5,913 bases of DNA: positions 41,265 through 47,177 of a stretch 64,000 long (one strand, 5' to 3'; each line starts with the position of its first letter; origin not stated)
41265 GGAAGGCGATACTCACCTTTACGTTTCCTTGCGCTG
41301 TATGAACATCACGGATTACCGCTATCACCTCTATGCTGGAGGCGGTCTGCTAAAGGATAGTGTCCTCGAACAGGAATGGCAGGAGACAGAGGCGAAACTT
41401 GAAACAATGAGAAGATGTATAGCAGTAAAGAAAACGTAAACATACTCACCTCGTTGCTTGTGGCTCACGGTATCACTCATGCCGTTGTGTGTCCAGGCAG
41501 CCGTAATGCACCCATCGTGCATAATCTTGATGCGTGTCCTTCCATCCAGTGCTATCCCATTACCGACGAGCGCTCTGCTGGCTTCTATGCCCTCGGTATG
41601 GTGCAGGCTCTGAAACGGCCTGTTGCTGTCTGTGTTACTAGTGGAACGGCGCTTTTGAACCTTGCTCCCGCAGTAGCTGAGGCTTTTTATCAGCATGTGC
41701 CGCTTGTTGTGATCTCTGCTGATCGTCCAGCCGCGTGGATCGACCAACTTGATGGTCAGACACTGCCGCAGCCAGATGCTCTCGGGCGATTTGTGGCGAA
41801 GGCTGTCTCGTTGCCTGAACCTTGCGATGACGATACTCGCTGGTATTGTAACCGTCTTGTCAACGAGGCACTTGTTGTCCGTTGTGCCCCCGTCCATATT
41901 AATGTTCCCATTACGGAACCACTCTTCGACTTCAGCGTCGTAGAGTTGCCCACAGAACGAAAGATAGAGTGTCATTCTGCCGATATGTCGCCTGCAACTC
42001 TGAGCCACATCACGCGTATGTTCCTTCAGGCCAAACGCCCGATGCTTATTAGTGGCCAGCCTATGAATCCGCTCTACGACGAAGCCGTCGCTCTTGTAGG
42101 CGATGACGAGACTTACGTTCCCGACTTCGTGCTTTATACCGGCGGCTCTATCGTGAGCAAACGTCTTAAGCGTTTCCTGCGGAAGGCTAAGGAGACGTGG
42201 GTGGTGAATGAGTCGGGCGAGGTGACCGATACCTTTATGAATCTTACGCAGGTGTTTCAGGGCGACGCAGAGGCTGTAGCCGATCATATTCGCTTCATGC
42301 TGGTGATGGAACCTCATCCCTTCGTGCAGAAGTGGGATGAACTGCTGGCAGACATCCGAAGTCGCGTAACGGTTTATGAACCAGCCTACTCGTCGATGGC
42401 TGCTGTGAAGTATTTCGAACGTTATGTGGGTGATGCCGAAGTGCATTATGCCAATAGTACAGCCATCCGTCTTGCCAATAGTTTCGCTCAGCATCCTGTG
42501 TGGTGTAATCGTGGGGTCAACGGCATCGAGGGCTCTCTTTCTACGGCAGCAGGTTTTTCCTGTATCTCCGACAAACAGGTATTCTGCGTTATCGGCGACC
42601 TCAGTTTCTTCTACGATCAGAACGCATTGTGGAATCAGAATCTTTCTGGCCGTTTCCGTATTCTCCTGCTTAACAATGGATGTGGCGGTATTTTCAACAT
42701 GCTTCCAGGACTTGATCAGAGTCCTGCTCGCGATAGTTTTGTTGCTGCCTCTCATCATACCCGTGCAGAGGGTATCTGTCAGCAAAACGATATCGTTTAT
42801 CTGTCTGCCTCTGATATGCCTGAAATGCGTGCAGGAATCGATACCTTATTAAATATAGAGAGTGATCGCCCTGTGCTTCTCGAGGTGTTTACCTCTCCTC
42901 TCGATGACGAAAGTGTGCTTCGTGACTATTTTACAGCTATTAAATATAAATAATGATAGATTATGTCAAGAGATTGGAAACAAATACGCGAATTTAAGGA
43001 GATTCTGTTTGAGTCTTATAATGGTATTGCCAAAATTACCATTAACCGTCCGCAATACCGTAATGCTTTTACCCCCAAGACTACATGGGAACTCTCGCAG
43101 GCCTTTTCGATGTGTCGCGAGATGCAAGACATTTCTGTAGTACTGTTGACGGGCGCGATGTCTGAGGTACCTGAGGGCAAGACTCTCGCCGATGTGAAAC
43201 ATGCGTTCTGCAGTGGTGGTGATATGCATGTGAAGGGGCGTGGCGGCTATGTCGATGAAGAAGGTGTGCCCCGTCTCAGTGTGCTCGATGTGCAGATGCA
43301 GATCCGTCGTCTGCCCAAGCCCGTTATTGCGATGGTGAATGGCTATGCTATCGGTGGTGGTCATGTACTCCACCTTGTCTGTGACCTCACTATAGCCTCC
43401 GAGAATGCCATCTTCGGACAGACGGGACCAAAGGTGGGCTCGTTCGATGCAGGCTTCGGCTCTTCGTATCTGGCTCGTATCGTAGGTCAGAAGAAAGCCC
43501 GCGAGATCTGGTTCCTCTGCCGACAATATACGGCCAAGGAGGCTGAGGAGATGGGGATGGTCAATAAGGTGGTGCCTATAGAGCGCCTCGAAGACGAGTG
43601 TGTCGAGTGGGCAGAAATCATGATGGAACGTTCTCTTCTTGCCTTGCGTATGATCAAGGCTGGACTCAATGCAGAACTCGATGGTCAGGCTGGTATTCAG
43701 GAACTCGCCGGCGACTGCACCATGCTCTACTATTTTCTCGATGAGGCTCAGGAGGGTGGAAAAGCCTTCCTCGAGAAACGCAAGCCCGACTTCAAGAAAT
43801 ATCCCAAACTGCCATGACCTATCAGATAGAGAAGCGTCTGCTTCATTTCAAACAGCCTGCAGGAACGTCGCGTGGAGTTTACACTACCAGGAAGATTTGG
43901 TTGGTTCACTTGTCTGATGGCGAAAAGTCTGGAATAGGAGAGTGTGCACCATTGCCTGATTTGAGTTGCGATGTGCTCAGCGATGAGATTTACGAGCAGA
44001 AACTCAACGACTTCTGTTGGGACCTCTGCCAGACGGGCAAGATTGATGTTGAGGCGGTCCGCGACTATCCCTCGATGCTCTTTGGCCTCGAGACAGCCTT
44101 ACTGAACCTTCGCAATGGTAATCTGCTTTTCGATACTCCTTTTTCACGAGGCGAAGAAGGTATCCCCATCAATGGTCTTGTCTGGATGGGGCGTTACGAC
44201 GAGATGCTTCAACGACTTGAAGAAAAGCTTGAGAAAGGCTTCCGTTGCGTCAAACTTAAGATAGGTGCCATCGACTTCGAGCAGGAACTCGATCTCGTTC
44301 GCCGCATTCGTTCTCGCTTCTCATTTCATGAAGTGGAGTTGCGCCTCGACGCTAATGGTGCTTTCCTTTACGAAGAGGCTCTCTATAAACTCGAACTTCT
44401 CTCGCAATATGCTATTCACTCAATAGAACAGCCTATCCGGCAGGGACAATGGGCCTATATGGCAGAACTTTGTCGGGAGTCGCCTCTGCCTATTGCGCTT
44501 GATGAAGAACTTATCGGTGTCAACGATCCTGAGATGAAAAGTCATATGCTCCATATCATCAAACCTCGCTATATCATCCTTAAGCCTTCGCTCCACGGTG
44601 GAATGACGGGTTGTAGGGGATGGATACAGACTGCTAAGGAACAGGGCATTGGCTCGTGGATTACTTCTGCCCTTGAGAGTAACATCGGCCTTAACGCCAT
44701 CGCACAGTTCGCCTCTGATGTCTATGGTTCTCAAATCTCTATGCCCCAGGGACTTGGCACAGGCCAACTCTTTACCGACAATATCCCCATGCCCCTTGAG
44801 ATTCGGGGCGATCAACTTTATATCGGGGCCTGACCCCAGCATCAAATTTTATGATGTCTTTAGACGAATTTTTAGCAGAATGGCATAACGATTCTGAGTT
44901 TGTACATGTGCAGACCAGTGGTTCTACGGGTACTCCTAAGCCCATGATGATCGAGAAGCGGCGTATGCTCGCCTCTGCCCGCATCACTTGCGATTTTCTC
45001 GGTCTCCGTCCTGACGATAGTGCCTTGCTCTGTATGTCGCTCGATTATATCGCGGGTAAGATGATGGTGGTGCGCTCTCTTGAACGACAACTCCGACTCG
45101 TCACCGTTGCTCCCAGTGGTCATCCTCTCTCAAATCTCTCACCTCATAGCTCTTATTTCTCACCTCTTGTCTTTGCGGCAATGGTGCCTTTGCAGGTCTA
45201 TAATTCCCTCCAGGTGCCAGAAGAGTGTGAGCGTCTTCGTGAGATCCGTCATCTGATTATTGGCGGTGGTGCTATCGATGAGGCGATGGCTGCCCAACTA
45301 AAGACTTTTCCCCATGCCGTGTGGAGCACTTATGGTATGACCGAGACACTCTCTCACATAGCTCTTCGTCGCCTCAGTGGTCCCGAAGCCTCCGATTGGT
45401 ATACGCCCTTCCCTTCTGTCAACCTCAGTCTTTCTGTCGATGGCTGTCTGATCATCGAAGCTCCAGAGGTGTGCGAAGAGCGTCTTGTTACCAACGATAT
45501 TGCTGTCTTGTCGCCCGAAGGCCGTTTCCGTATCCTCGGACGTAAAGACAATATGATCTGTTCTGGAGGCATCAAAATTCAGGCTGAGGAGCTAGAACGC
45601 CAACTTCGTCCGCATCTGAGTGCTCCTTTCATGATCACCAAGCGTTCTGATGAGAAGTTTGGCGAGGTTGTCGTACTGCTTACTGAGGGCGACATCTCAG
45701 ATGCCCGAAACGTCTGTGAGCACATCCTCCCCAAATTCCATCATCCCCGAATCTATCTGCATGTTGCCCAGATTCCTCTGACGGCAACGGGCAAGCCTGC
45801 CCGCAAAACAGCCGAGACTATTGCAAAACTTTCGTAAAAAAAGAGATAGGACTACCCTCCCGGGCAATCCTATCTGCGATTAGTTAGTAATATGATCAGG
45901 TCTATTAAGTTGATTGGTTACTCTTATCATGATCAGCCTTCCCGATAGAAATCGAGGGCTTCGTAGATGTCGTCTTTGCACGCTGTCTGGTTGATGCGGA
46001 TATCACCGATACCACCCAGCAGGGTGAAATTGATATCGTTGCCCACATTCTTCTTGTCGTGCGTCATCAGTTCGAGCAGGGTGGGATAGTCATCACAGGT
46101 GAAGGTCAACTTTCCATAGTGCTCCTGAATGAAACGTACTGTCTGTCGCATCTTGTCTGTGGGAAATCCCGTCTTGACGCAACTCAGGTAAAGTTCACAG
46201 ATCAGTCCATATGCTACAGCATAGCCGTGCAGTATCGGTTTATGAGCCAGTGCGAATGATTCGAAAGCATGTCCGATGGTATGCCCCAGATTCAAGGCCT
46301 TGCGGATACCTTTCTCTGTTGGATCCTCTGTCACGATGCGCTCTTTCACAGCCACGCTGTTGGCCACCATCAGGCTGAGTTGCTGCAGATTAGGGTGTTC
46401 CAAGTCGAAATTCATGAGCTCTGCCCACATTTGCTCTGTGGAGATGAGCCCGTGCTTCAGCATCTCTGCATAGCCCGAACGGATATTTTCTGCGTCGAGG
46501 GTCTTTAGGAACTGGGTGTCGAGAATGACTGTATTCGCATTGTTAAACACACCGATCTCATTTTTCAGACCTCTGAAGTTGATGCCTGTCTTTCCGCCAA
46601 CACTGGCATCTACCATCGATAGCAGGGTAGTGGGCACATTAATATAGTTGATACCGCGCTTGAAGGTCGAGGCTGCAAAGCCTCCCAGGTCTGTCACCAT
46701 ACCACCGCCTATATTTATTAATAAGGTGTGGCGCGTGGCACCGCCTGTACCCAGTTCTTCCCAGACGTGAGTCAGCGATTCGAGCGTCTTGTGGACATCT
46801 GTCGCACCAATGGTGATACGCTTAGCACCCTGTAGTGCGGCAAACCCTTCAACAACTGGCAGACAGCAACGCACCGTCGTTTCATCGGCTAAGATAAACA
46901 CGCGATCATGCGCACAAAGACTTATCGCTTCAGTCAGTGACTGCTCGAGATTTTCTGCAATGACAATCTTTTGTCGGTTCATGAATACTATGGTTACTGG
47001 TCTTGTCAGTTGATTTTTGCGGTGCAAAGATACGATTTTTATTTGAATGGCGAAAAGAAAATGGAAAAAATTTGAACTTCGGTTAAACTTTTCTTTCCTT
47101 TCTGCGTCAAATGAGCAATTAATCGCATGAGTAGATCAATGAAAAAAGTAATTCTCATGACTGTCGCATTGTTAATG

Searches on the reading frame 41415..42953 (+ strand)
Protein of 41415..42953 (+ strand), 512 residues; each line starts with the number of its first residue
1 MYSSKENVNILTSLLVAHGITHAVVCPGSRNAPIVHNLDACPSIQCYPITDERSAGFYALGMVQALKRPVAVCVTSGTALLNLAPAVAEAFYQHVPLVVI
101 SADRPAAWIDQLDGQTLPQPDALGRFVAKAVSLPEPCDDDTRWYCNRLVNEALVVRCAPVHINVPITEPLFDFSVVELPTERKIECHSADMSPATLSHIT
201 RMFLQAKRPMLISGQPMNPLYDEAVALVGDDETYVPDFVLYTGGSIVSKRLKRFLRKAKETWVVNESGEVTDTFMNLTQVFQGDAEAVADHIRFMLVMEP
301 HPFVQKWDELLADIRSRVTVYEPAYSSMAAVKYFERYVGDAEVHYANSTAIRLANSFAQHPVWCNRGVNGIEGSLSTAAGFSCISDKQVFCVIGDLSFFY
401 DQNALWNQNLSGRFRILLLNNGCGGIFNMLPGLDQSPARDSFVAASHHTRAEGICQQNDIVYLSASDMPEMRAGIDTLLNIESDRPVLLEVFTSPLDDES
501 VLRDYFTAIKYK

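Call 73: search_protein_families(library=pfam, proteins=[window:41415-42953:+], max_evalue=0.0001)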
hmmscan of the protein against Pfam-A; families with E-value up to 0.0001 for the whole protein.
window:41415-42953:+ (512 aa): 2 families
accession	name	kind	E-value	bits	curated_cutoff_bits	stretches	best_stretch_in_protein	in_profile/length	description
PF02776.23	TPP_enzyme_N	-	3.2e-24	85.4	26.8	1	10-112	6-108/119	Thiamine pyrophosphate enzyme, N-terminal TPP binding domain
PF16582.11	TPP_enzyme_M_2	-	5.6e-05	23.4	30.1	1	237-290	99-154/208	Middle domain of thiamine pyrophosphate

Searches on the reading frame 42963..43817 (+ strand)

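Call 73: search_protein_families(library=pfam, proteins=[window:42963-43817:+], max_evalue=0.0001)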
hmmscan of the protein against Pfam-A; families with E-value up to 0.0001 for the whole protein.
window:42963-43817:+ (284 aa): 2 families
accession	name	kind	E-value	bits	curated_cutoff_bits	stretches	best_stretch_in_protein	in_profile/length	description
PF00378.25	ECH_1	-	8.5e-73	245.2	27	1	18-279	2-250/251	Enoyl-CoA hydratase/isomerase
PF16113.10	ECH_2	-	4e-15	56.6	27.2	1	23-211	2-179/335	Enoyl-CoA hydratase/isomerase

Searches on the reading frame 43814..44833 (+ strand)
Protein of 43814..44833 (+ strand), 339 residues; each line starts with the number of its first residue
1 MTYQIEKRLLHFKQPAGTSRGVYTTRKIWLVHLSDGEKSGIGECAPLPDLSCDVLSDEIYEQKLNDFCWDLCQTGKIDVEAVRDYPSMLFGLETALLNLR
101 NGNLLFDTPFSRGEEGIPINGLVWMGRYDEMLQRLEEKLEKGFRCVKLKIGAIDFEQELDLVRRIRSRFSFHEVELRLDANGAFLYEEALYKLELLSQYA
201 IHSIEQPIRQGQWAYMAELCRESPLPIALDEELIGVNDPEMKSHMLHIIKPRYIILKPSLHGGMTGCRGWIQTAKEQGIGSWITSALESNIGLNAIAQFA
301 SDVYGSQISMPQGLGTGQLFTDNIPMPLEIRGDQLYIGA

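Call 73: search_protein_families(library=pfam, proteins=[window:43814-44833:+], max_evalue=0.0001)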
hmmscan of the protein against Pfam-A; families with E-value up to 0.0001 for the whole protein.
window:43814-44833:+ (339 aa): 2 families
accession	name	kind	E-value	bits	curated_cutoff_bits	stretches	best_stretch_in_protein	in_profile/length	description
PF13378.12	MR_MLE_C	-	3e-23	83.1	29.4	1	131-304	2-172/219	Enolase C-terminal domain-like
PF21508.2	MenC_N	-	3.2e-09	37.3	27.3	1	24-98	25-93/94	MenC, N-terminal domain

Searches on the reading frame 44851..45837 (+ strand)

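Call 34: search_protein_families(library=pfam, proteins=[window:44851-45837:+], max_evalue=0.001)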
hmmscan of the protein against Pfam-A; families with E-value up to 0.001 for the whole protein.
window:44851-45837:+ (328 aa): 1 family
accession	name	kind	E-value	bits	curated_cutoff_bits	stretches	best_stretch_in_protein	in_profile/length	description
PF00501.34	AMP-binding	-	8.2e-16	58.2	29.9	1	22-176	170-331/384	AMP-binding enzyme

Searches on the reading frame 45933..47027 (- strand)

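Call 34: search_protein_families(library=pfam, proteins=[window:45933-47027:-], max_evalue=0.001)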
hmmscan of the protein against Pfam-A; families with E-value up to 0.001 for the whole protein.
window:45933-47027:- (364 aa): 3 families
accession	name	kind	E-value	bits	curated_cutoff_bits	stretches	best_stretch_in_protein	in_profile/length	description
PF01761.26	DHQ_synthase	-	6e-41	139.1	24.2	1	71-183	2-114/115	3-dehydroquinate synthase N-terminal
PF24621.2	DHQS_C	-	2.9e-35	121.8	27.6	1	185-327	1-144/144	3-dehydroquinate synthase C-terminal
PF13685.12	Fe-ADH_2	-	6.8e-06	26.6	28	1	23-135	2-108/149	Iron-containing alcohol dehydrogenase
